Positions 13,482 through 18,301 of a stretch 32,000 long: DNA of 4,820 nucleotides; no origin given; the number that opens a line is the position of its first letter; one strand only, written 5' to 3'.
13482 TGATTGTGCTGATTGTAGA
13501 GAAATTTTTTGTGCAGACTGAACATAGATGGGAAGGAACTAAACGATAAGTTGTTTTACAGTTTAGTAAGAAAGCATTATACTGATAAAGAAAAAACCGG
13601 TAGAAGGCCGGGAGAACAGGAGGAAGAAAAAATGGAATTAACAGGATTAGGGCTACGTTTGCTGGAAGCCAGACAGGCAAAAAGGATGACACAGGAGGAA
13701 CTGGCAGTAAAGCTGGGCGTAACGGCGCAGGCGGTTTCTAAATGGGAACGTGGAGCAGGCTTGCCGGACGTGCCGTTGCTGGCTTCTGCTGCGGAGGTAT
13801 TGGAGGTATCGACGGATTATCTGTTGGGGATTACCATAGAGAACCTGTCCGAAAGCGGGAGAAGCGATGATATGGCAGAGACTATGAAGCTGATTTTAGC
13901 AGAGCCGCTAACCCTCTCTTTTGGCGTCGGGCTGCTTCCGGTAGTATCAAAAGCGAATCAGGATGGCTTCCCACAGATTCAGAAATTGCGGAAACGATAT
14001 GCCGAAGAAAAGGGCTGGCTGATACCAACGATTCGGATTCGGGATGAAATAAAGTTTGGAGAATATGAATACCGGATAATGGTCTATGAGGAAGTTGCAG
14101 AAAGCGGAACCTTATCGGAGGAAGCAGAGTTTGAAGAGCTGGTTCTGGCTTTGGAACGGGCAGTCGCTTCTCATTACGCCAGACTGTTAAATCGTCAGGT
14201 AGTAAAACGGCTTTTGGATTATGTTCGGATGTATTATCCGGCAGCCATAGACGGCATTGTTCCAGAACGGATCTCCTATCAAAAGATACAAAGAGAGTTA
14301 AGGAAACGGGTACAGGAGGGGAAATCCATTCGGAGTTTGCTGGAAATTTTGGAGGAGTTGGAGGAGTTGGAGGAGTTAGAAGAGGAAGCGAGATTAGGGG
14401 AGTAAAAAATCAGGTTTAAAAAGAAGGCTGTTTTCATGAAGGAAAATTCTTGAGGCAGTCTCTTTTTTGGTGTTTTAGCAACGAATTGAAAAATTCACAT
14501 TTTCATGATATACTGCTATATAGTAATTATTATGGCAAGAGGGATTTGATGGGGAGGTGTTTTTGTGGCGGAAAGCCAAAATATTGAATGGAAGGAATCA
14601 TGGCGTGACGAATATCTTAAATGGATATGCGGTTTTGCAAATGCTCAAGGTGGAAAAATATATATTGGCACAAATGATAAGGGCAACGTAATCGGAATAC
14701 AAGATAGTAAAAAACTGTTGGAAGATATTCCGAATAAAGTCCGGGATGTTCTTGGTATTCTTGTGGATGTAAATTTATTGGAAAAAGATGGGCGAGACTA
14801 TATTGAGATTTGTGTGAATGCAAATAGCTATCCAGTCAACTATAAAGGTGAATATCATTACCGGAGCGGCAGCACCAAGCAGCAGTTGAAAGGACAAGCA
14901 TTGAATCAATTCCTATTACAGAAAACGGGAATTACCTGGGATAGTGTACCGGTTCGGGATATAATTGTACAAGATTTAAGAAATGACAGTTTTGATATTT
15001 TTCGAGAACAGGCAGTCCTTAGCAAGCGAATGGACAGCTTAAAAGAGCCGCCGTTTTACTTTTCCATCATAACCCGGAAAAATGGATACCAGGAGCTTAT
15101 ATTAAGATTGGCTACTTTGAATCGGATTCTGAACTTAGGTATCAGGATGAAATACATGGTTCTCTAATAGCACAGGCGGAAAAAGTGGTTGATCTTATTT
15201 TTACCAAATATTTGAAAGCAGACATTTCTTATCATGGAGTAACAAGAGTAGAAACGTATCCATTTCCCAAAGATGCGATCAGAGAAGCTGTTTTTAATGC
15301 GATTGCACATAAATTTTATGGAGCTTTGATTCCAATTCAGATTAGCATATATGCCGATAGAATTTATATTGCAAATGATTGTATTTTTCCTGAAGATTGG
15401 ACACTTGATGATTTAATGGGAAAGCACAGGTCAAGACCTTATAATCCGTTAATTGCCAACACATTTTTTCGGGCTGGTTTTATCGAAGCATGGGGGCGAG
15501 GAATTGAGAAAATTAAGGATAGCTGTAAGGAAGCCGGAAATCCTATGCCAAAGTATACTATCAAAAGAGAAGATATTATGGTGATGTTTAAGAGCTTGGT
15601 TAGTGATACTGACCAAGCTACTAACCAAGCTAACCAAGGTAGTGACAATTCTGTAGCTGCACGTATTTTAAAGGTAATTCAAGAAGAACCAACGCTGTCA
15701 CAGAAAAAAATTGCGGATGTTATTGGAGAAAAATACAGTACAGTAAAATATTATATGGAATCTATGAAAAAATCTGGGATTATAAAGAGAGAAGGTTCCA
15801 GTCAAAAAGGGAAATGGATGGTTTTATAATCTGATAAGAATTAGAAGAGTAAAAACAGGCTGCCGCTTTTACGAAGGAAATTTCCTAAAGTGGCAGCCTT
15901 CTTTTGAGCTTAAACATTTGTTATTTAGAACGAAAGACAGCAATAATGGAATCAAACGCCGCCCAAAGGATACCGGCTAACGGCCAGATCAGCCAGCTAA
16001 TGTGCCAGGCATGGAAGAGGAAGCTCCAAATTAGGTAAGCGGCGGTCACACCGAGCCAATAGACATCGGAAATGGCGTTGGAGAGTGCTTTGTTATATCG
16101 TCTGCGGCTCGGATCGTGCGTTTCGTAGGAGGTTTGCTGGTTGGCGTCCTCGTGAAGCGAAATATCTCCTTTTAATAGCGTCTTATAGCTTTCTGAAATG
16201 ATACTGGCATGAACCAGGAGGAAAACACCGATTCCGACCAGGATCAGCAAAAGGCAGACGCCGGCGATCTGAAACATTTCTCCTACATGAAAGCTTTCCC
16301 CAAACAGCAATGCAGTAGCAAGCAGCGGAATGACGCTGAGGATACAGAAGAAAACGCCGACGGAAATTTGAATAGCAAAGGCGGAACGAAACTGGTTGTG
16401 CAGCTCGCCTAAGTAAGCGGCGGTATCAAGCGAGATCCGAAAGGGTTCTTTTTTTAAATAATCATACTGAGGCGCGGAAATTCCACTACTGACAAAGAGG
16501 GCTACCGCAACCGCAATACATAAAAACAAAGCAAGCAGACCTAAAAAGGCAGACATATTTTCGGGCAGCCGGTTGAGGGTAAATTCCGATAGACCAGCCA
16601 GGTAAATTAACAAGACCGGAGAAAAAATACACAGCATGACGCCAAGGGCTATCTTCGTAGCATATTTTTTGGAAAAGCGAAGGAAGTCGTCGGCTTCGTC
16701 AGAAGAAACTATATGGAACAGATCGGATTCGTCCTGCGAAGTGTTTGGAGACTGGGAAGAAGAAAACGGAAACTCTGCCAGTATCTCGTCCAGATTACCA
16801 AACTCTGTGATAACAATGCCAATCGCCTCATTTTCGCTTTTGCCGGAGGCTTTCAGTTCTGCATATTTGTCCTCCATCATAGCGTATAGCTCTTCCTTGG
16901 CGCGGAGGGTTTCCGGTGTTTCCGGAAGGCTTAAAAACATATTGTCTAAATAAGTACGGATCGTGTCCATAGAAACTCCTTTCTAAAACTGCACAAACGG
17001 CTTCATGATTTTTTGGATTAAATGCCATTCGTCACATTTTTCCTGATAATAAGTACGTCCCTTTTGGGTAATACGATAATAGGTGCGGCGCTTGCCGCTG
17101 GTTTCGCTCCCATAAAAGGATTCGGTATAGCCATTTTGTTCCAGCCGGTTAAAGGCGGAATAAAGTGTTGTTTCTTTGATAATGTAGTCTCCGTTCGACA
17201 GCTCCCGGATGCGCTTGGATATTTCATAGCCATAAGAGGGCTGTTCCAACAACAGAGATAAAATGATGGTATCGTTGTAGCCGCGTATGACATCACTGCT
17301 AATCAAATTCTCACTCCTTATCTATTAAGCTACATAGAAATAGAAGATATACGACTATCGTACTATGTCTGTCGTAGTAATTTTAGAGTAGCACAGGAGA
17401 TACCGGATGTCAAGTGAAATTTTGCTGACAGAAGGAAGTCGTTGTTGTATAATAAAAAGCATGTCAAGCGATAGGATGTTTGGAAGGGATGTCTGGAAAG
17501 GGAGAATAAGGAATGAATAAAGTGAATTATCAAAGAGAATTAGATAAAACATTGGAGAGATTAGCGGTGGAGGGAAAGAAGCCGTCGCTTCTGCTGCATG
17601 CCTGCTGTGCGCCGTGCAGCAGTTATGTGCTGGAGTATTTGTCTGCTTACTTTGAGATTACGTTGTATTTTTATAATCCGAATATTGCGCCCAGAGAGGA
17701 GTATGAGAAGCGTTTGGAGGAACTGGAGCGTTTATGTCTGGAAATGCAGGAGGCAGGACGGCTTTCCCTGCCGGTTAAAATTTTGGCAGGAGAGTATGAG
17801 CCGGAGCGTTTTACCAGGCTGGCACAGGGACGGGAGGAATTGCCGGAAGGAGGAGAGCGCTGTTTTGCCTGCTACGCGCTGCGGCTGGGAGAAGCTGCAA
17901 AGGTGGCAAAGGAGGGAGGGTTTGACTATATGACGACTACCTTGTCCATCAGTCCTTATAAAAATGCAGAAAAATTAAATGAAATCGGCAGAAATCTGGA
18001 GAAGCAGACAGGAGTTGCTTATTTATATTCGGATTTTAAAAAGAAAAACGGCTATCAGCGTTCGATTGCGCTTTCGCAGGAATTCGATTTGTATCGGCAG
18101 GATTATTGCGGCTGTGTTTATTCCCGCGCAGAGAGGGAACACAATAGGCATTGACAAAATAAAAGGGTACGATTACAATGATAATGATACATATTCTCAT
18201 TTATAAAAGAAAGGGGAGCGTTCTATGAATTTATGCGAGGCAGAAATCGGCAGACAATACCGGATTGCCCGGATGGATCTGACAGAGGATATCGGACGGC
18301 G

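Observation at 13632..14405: Soluble transcription-factor-like fusion of an XRE HTH to a minimal FlhA (flagellar type III export gate) cytoplasmic domain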

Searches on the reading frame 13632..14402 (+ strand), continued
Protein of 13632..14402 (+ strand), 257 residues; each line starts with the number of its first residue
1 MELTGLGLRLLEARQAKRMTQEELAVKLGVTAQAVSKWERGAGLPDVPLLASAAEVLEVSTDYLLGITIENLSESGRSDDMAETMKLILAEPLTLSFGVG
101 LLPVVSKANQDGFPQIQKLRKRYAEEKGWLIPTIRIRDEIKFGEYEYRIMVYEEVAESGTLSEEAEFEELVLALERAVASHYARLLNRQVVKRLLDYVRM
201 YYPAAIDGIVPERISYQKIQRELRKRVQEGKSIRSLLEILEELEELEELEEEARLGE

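Call 61: find_encoding_contigs(protein=P0221, flank=10000, max_places=2)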
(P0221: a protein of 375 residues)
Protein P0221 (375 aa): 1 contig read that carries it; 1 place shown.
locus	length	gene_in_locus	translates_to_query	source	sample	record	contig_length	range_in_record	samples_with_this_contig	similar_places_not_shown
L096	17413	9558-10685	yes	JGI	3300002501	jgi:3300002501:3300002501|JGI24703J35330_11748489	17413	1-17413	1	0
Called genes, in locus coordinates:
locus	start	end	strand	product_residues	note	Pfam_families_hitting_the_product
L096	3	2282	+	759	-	PF01915:Glyco_hydro_3_C, PF03422:CBM_6 (faint), PF14310:Fn3-like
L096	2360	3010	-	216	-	PF00571:CBS, PF01842:ACT (weak)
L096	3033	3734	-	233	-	PF00005:ABC_tran, PF13304:AAA_21 (faint)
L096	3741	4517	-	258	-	PF00005:ABC_tran, PF13304:AAA_21 (faint), PF12399:BCA_ABC_TP_C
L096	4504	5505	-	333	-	PF02653:BPD_transp_2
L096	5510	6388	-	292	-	PF02653:BPD_transp_2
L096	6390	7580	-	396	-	PF13458:Peripla_BP_6, PF13433:Peripla_BP_5 (weak), PF01094:ANF_receptor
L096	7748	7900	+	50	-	-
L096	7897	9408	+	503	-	PF07556:DUF1538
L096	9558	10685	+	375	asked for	PF01381:HTH_3, PF12844:HTH_19 (weak), PF00771:FHIPEP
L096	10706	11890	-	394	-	-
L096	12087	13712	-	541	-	PF00118:Cpn60_TCP1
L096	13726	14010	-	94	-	PF00166:Cpn10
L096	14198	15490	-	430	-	PF01979:Amidohydro_1, PF07969:Amidohydro_3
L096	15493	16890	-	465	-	PF01336:tRNA_anti-codon, PF00152:tRNA-synt_2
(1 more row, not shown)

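Call 72: search_protein_families(library=padloc, proteins=[window:13632-14402:+], max_evalue=0.001)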
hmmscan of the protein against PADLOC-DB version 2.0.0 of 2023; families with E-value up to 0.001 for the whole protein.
window:13632-14402:+ (257 aa): 16 families
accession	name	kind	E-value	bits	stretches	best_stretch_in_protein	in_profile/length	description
PDLC03952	RmrA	-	5.4e-12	43.2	1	9-68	26-85/395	-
PDLC03951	RmrA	-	9.7e-11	39.3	1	8-68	11-71/400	-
PDLC03955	RmrA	-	4.9e-10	37.2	1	9-64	24-79/371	-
PDLC03949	RmrA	-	9.1e-10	35.9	1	9-75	6-72/363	-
PDLC04142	capH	-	1.2e-09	37.2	1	3-88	4-94/103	capH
PDLC03956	RmrA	-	1.9e-09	35.1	1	7-68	10-72/399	-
PDLC02926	HTH_VI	-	2e-09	35.6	1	10-86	6-81/92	-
PDLC03947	RmrA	-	4.6e-09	33.6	1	8-65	14-71/383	-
PDLC03954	RmrA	-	7.9e-09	32.9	1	8-66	13-71/380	-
PDLC03944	RmrA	-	1.6e-07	28.7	1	7-66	8-67/384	-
PDLC04775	PDC-M69A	-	6.5e-07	27.9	1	6-69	8-71/113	-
PDLC03948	RmrA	-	6.3e-06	23.3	1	9-69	12-72/397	-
PDLC03945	RmrA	-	7.6e-06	23.3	1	7-66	4-63/394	-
PDLC03946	RmrA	-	2e-05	21.5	1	9-74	6-71/357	-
PDLC04133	mad1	-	0.00023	19.4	1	16-45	3-32/60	mads_1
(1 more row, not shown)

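Call 73: search_protein_families(library=phrogs, proteins=[window:13632-14402:+], max_evalue=0.001)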
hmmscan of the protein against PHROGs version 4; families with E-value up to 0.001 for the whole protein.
window:13632-14402:+ (257 aa): 17 families
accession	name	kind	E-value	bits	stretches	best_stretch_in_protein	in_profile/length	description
phrog_8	-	transcription regulation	7.6e-17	62.8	1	6-103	77-150/346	transcriptional regulator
phrog_12657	-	unknown function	7.9e-14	52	1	81-153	234-305/579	-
phrog_2439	-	transcription regulation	8.2e-12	45.7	1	5-68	7-70/367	transcriptional regulator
phrog_3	-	transcription regulation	7.1e-11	43.5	1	5-104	88-168/430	transcriptional repressor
phrog_4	-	transcription regulation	5.1e-10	39.9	1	6-113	137-224/400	transcriptional repressor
phrog_2328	-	transcription regulation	5.9e-10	40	1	6-65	16-75/128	transcriptional repressor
phrog_5823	-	transcription regulation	5.8e-08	33.3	1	6-78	7-81/404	transcriptional regulator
phrog_2967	-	transcription regulation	6.3e-08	33.4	1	7-67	12-72/225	transcriptional regulator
phrog_1373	-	transcription regulation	7.2e-08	33.6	1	10-65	68-123/166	transcriptional regulator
phrog_7396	-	unknown function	2.5e-07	31.6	1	7-71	17-84/227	-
phrog_7241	-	transcription regulation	1.5e-06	29.2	1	14-65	70-121/122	transcriptional regulator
phrog_4836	-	transcription regulation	3.9e-06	27.6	1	8-65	78-135/194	CII-like regulator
phrog_35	-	transcription regulation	8.8e-06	26.9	1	18-54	86-121/181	transcriptional repressor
phrog_2104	-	unknown function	2.6e-05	25.4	1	12-47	46-81/103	-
phrog_7950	-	transcription regulation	9.4e-05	23.4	1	12-40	14-42/68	transcriptional repressor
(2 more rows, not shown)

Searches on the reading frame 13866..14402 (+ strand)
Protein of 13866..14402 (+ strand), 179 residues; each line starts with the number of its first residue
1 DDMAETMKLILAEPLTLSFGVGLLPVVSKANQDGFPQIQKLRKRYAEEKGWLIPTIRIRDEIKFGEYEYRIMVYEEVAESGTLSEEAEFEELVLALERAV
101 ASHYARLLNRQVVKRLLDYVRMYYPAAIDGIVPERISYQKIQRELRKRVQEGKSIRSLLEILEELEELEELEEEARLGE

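Call 73: search_protein_families(library=phrogs, proteins=[window:13866-14402:+], max_evalue=0.001)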
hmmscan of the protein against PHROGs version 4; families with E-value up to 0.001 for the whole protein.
window:13866-14402:+ (179 aa): 1 family
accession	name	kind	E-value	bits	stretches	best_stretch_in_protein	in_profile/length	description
phrog_12657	-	unknown function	6.6e-14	52.2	1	9-75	238-305/579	-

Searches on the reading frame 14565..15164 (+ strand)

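Call 10: search_protein_families(library=pfam, proteins=[window:14565-15164:+], max_evalue=0.00001)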
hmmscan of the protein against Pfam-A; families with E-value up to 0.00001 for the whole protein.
window:14565-15164:+ (200 aa): 1 family
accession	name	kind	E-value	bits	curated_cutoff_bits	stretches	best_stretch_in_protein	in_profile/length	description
PF04326.19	SLFN_AlbA_2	-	2.6e-17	63.9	25.3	1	3-108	1-117/118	Schlafen, AlbA_2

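Call 72: search_protein_families(library=padloc, proteins=[window:14565-15164:+], max_evalue=0.001)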
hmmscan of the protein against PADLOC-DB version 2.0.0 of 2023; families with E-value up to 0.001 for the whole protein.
window:14565-15164:+ (200 aa): 0 families

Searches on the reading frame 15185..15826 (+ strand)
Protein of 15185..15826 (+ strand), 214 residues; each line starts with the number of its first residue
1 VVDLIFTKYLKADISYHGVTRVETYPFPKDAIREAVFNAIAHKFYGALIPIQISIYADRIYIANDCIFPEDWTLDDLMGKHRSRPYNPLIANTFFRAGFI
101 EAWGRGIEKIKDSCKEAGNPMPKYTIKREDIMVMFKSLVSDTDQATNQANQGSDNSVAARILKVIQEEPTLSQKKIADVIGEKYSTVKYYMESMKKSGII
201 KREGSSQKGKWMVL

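Call 10: search_protein_families(library=pfam, proteins=[window:15185-15826:+], max_evalue=0.00001)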
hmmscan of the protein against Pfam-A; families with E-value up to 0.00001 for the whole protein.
window:15185-15826:+ (214 aa): 2 families
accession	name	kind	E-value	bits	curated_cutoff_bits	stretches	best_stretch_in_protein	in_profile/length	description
PF13749.12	HATPase_c_4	-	1.4e-20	73.5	26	1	50-135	3-89/89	Putative ATP-dependent DNA helicase recG C-terminal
PF13412.12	HTH_24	-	1.9e-08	34.2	21.9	1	160-201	7-48/48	Winged helix-turn-helix DNA-binding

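Call 72: search_protein_families(library=padloc, proteins=[window:15185-15826:+], max_evalue=0.001)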
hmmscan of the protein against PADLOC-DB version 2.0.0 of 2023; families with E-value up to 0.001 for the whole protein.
window:15185-15826:+ (214 aa): 7 families
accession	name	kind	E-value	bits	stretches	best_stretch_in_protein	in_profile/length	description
PDLC02394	pAgo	-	7.7e-10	35.1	1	23-197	311-505/1121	-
PDLC01850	CARF3--CARF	-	2.8e-05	22.1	1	157-208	146-197/209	-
PDLC02402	Aga_SIR2-PNTD1-PNTD2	-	3.2e-05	20.2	1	24-150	439-576/876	Class I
PDLC01438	Csa3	-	6.9e-05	21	1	149-212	141-197/305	"CAS-I,CAS-II,CAS-III,CAS-IV,CAS-V,CAS-VI; associated_signaling"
PDLC01866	CARF3--CARF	-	0.00023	19.2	1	155-203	138-186/207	-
PDLC05078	PDC-S72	-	0.00051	17.2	1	136-212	297-372/377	-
PDLC03963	SoFic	-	0.00073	17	1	137-209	276-346/361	-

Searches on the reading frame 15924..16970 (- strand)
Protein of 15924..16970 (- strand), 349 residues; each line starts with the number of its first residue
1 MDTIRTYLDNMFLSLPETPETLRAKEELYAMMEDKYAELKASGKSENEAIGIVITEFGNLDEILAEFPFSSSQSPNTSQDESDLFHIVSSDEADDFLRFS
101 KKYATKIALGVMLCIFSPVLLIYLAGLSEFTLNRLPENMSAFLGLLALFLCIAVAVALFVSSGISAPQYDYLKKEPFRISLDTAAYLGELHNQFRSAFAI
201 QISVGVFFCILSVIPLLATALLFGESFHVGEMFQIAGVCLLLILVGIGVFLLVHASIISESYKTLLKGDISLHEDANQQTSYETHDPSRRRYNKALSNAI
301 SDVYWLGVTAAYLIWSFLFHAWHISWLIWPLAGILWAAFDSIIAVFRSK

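Call 10: search_protein_families(library=pfam, proteins=[window:15924-16970:-], max_evalue=0.00001)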
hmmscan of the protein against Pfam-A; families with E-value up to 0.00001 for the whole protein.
window:15924-16970:- (349 aa): 0 families

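Call 72: search_protein_families(library=padloc, proteins=[window:15924-16970:-], max_evalue=0.001)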
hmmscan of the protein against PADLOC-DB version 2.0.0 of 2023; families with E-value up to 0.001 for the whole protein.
window:15924-16970:- (349 aa): 0 families

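Call 74: search_protein_families(library=ncbifam, proteins=[window:15924-16970:-], max_evalue=0.00001)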
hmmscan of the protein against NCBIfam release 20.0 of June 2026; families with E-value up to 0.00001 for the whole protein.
window:15924-16970:- (349 aa): 1 family
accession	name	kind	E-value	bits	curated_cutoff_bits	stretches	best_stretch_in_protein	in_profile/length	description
NF038403.1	perm_prefix_1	domain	6e-14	51.6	30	1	12-67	2-58/59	permease prefix domain 1-containing protein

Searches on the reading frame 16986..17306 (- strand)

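Call 10: search_protein_families(library=pfam, proteins=[window:16986-17306:-], max_evalue=0.00001)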
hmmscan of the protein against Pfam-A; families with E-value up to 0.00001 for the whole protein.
window:16986-17306:- (107 aa): 1 family
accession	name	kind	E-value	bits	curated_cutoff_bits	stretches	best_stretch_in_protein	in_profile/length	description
PF03551.20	PadR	-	5.4e-20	71.6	27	1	15-88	1-74/75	Transcriptional regulator PadR-like family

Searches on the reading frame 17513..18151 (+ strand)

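Call 10: search_protein_families(library=pfam, proteins=[window:17513-18151:+], max_evalue=0.00001)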
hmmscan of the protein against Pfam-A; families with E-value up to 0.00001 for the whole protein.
window:17513-18151:+ (213 aa): 1 family
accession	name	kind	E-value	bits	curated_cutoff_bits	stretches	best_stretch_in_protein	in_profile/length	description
PF02677.20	QueH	-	1.1e-71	241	23.5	1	26-206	1-174/175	Epoxyqueuosine reductase QueH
